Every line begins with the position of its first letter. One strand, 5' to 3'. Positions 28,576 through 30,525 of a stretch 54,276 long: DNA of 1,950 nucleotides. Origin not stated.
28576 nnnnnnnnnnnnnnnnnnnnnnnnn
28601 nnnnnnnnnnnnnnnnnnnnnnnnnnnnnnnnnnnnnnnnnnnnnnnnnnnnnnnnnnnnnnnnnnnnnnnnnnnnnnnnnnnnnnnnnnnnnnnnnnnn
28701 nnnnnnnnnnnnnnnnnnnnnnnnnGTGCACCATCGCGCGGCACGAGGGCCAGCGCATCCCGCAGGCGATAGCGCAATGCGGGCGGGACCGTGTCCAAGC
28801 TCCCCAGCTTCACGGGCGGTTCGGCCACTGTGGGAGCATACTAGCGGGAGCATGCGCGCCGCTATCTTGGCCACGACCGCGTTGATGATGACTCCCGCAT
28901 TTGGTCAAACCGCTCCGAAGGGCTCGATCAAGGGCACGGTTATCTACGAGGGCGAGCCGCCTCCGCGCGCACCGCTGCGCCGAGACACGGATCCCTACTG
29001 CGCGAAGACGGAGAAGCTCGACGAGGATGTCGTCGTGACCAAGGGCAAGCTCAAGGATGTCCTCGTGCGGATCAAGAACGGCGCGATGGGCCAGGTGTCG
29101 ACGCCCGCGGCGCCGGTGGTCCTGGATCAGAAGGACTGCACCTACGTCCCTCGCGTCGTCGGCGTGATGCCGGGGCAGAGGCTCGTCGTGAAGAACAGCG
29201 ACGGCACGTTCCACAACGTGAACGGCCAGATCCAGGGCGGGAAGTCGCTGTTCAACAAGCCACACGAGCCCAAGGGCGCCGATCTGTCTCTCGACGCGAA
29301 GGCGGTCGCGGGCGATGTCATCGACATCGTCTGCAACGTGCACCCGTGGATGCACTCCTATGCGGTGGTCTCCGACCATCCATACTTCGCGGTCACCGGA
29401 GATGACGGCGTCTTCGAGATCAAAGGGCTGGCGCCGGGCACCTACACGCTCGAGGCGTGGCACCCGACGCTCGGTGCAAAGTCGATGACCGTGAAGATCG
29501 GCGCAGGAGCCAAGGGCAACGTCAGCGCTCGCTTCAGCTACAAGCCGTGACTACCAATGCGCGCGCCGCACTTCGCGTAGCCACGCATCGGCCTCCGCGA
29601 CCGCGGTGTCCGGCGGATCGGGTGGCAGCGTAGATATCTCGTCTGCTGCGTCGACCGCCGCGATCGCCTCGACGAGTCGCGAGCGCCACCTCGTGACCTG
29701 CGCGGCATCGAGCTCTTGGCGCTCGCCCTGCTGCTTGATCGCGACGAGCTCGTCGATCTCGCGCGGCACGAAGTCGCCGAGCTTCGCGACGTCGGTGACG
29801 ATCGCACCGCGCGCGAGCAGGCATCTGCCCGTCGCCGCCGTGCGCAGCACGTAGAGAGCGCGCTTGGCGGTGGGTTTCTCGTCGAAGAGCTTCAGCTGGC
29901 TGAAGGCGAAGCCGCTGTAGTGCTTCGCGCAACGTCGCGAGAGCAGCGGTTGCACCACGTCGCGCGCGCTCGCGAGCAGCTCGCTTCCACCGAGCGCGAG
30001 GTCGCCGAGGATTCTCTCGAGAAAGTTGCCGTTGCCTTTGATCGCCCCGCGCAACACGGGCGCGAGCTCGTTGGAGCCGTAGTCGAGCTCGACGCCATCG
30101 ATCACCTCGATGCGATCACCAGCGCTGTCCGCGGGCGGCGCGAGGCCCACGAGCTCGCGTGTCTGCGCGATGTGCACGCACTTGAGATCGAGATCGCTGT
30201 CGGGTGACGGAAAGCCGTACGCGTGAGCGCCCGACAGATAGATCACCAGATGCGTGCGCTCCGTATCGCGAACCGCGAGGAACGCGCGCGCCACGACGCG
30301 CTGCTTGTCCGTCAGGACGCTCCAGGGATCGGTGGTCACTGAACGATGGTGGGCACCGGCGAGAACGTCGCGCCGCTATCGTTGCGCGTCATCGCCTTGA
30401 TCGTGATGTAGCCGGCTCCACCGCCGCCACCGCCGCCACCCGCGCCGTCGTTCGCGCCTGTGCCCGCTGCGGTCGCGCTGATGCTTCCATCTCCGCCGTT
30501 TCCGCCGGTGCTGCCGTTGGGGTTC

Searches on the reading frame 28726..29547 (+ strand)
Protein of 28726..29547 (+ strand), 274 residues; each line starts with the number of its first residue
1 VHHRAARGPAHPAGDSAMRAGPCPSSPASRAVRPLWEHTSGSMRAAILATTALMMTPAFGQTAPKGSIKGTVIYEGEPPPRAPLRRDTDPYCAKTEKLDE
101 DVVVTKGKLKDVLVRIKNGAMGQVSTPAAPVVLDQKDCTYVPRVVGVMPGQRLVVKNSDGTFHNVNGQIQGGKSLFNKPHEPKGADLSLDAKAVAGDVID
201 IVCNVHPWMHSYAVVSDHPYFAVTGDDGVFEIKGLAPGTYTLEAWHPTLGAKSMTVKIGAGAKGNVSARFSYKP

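Call 73: search_protein_families(library=pfam, proteins=[window:28726-29547:+], max_evalue=0.0001)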
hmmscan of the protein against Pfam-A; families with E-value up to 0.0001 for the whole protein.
window:28726-29547:+ (274 aa): 2 families
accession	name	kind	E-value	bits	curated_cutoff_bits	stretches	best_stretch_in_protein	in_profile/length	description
PF14686.12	fn3_3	-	3.4e-06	27.2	24.4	1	215-264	22-73/75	Polysaccharide lyase family 4, domain II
PF13620.12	CarboxypepD_reg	-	6.2e-06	26.9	32.3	1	218-267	28-78/82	Carboxypeptidase regulatory-like domain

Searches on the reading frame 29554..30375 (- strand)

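Call 31: search_protein_families(library=pfam, proteins=[window:29554-30375:-], max_evalue=0.0001)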
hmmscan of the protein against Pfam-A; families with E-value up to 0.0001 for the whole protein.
window:29554-30375:- (274 aa): 1 family
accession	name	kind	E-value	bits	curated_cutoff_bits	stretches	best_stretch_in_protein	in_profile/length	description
PF10127.15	RlaP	-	1.3e-25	90.9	23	1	40-267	16-248/249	RNA repair pathway DNA polymerase beta family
